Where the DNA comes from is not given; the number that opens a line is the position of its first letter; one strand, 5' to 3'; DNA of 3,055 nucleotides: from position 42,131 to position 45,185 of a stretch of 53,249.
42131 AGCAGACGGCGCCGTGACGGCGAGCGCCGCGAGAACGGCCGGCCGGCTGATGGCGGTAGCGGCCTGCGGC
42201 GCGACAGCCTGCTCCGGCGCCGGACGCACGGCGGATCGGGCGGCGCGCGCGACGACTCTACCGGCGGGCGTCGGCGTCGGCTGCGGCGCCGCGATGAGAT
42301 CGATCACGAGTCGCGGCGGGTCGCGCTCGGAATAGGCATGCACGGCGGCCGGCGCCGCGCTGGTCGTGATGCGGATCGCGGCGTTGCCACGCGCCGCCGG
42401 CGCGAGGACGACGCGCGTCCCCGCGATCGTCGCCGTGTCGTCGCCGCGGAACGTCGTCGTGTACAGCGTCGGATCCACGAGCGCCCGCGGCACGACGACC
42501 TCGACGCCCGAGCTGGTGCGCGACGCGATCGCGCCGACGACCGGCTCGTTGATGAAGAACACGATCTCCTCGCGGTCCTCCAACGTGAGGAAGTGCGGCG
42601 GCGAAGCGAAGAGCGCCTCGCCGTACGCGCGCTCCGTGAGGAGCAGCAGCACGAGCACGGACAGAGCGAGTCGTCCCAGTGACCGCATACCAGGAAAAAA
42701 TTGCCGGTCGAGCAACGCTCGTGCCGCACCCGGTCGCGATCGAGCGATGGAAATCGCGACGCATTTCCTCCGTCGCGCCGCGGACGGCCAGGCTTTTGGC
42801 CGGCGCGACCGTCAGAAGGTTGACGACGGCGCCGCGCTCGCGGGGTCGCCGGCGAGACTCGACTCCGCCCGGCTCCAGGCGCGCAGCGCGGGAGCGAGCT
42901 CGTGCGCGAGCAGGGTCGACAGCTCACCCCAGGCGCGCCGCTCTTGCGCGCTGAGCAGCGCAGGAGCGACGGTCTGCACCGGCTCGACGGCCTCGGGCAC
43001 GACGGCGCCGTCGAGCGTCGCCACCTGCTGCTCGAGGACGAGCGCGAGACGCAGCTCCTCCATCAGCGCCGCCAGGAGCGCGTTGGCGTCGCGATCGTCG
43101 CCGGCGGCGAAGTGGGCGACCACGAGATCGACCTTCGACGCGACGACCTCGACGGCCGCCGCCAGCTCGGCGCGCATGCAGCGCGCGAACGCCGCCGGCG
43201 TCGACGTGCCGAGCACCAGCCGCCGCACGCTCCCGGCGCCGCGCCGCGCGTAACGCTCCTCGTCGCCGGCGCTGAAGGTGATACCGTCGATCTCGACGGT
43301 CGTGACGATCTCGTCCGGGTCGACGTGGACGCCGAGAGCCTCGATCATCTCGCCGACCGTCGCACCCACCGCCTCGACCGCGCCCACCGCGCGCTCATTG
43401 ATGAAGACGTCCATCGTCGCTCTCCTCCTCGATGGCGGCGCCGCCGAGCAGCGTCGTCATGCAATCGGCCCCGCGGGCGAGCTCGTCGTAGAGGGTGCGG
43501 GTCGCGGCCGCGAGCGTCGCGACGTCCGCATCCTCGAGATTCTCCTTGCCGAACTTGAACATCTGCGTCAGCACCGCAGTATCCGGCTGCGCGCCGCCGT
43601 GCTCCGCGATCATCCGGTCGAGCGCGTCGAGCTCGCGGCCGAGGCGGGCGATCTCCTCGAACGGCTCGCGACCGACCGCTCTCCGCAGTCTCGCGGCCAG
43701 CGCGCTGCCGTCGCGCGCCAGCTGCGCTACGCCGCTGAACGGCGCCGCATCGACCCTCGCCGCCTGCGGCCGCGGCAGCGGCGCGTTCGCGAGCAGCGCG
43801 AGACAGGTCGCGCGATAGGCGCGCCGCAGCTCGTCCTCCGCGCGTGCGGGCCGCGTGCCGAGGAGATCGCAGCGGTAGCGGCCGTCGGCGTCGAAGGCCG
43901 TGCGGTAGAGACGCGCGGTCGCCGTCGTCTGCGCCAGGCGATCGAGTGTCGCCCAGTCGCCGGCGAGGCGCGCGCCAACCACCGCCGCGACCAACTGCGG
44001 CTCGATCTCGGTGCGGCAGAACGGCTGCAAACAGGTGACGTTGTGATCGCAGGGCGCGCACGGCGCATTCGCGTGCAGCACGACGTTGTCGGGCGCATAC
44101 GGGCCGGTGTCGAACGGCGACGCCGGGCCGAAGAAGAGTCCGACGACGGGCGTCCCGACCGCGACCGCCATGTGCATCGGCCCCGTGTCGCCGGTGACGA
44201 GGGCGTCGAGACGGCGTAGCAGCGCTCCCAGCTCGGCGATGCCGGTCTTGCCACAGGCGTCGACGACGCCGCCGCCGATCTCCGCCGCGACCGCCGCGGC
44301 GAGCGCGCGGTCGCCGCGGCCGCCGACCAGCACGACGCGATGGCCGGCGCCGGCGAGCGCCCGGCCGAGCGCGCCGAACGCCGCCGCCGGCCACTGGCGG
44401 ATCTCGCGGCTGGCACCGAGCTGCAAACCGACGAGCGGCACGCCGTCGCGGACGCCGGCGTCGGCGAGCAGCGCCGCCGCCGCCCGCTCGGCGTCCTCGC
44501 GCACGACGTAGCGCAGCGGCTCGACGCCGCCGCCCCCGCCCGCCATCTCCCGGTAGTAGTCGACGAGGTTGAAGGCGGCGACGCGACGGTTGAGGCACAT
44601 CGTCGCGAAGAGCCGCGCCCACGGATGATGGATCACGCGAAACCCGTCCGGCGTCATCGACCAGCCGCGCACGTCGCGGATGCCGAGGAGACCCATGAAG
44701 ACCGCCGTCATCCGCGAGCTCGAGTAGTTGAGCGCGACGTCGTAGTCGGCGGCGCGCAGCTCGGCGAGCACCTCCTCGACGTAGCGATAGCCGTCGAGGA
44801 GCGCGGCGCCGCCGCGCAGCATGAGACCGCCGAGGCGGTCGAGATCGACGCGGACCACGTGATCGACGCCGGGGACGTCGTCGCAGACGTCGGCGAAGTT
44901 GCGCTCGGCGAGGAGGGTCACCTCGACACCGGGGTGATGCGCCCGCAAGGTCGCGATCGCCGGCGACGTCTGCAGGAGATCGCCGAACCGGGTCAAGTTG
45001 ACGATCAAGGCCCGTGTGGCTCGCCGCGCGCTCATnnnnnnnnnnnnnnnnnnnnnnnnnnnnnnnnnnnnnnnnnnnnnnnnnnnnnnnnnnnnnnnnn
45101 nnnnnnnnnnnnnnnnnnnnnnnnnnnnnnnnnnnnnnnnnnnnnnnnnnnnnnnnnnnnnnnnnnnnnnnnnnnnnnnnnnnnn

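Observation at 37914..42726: Flagellar two-component system co-transcribed with a secreted AMIN-TPR giant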

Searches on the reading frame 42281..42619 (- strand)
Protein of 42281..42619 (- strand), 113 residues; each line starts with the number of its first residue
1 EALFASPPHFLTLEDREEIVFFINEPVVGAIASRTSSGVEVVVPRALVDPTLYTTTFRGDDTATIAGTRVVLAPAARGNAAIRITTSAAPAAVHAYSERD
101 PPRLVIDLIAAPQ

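Call 38: search_protein_families(library=pfam, alignment_id=A2, max_evalue=10)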
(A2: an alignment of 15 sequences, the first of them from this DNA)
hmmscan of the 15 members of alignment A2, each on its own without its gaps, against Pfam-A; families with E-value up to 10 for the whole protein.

A. member 1, seq(113 aa): 1 family
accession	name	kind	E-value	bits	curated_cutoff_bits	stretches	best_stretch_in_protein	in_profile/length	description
PF06491.16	Disulph_isomer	-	0.14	12.7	25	1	13-77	31-94/136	Disulphide isomerase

B. families by the number of members that match (of 15 scanned): 8 families
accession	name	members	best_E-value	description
PF11741.13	AMIN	2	0.029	AMIN domain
PF24837.1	AMIN-like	1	0.0077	AMIN-like domain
PF17844.6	SCP_3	1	0.034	Bacterial SCP ortholog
PF20078.4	DUF6473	1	0.074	Domain of unknown function (DUF6473)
PF11814.14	DUF3335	1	0.1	Peptidase_C39 like family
PF06491.16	Disulph_isomer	1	0.14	Disulphide isomerase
PF12595.13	iRhom1-2_N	1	0.17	Inactive rhomboid proteins 1/2, N-terminal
PF16940.10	Tic110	1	0.65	Chloroplast envelope transporter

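Call 45: predict_structure(alignment_id=A2)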
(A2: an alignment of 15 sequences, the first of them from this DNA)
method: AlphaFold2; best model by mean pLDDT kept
length: 113 residues; sequences in the alignment: 15
mean_pLDDT: 90.9   pTM: 0.86
mean pLDDT of the five models: 90.9, 89.7, 89.5, 88.7, 88.0
residues with pLDDT >= 90: 81; 70-90: 25; 50-70: 7; < 50: 0
segments of 3 or more residues with pLDDT < 50: none
pLDDT, mean of each block of 10 residues (from residue 1): 94 92 94 91 96 89 75 92 91 95 95 74
secondary structure, 60 per line:
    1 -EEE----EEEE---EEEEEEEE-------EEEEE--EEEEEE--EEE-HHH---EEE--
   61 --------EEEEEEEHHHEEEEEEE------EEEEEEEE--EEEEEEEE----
elements in order: E2-4 E9-12 E16-23 E31-35 E38-43 E46-48 E56-58 E69-75 E79-85 E92-99 E102-109

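Call 48: fold_search(model_id=the predicted structure, library=pdb)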
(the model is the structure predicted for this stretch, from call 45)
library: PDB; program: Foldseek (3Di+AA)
matches with E <= 10: 526; with E <= 0.001: 0
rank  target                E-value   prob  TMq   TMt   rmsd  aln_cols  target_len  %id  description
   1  4av2_A                7.5e-03  1.00  0.62  0.29   3.7       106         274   10  Single particle electron microscopy of PilQ dodecameric complexes from Neisseria meningitidis. (released 2012-10-17)
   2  4aqz_MODEL_1_A        1.3e-02  1.00  0.64  0.54   3.7       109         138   11  B2 domain of Neisseria meningitidis Pilus assembly protein PilQ (released 2012-10-17)
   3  4bin                  3.1e-02  1.00  0.65  0.25   4.0       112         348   14  Crystal structure of the E. coli N-acetylmuramoyl-L-alanine amidase AmiC (released 2013-08-21)
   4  3jc8_Qa               1.3e-01  0.98  0.57  0.19   4.7       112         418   14  Architectural model of the type IVa pilus machine in a piliated state (released 2016-03-16)
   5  7oa6_A                2.6e-01  0.47  0.40  0.32  13.8       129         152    8  Pseudo-atomic model for Hsp26 residues 63 to 214. Please be advised that the target map is not of sufficient resolutio (released 2021-11-24)
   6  2bk0_A                3.8e-01  0.07  0.18  0.15  14.4       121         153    8  Crystal structure of the major celery allergen Api G 1 (released 2005-06-13)
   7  4rzk_A                4.4e-01  0.72  0.41  0.50   8.9       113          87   13  Crystal structure of Sulfolobus solfataricus Hsp20.1 ACD (released 2015-12-23)
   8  5iri_A                4.4e-01  0.06  0.16  0.17  11.8       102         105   10  Structure of the mouse SAD-B AIS-KA1 fragment (released 2016-06-15)
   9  4ylb_C                4.9e-01  0.54  0.41  0.37  12.4       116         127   10  Crystal Structure of A102D mutant of hsp14.1 from Sulfolobus solfatataricus P2 (released 2015-11-04)
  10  4ylb_A                5.2e-01  0.54  0.41  0.37  12.5       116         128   10  Crystal Structure of A102D mutant of hsp14.1 from Sulfolobus solfatataricus P2 (released 2015-11-04)
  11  5ds1_C                5.5e-01  0.54  0.43  0.51  13.8       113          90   10  Core domain of the class II small heat-shock protein HSP 17.7 from Pisum sativum (released 2016-09-28)
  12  8dzg_A                6.1e-01  0.08  0.19  0.07  13.4       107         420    9  Cryo-EM structure of bundle-forming pilus extension ATPase from E.coli in the presence of ADP (released 2022-10-26)
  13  4pbd                  7.2e-01  0.60  0.41  0.44   5.7       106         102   11  Crystal structure of the N-terminal CS domain of human Shq1 (released 2015-01-14)
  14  4yl9_A                7.2e-01  0.44  0.41  0.38  12.1       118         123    8  Crystal Structure of wild-type of hsp14.1 from Sulfolobus solfatataricus P2 (released 2015-11-04)
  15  5h3k                  7.5e-01  0.93  0.59  0.14   4.5       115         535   14  Crystal structure of a hypothetical protein from Synechocystis (released 2017-10-25)
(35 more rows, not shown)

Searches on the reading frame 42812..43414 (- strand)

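Call 11: search_protein_families(library=pfam, proteins=[window:42812-43414:-], max_evalue=0.01)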
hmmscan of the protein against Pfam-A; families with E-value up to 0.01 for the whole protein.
window:42812-43414:- (200 aa): 1 family
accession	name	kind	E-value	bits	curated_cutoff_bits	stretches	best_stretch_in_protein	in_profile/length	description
PF03599.22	CdhD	-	0.0063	15.7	24.8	1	94-172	69-141/387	CO dehydrogenase/acetyl-CoA synthase delta subunit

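Call 91: search_protein_families(library=pfam, proteins=[window:42812-43414:-], max_evalue=1)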
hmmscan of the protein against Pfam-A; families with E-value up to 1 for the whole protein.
window:42812-43414:- (200 aa): 1 family
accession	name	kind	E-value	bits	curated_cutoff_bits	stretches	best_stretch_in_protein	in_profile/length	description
PF03599.22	CdhD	-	0.0063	15.7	24.8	1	94-172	69-141/387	CO dehydrogenase/acetyl-CoA synthase delta subunit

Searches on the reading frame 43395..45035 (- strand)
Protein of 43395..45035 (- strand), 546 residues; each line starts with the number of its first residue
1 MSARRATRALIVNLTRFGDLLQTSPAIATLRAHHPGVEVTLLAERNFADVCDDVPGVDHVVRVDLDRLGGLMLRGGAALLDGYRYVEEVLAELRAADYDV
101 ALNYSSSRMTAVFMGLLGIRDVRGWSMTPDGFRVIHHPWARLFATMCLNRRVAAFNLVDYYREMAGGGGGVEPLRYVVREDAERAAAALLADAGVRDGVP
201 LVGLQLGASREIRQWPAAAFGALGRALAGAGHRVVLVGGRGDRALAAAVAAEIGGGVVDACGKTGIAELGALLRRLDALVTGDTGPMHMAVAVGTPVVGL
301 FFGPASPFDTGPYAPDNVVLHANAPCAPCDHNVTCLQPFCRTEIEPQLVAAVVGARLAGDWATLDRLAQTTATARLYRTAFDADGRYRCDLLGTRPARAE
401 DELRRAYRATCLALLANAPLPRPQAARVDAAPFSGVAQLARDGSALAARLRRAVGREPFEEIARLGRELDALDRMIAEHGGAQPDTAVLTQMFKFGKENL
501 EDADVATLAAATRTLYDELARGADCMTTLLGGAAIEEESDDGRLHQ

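Call 11: search_protein_families(library=pfam, proteins=[window:43395-45035:-], max_evalue=0.01)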
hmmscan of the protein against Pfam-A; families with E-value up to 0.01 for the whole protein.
window:43395-45035:- (546 aa): 1 family
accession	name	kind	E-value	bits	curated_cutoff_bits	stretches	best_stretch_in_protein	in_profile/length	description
PF01075.23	Glyco_transf_9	-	6e-32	111.3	22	1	91-336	6-243/247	Glycosyltransferase family 9 (heptosyltransferase)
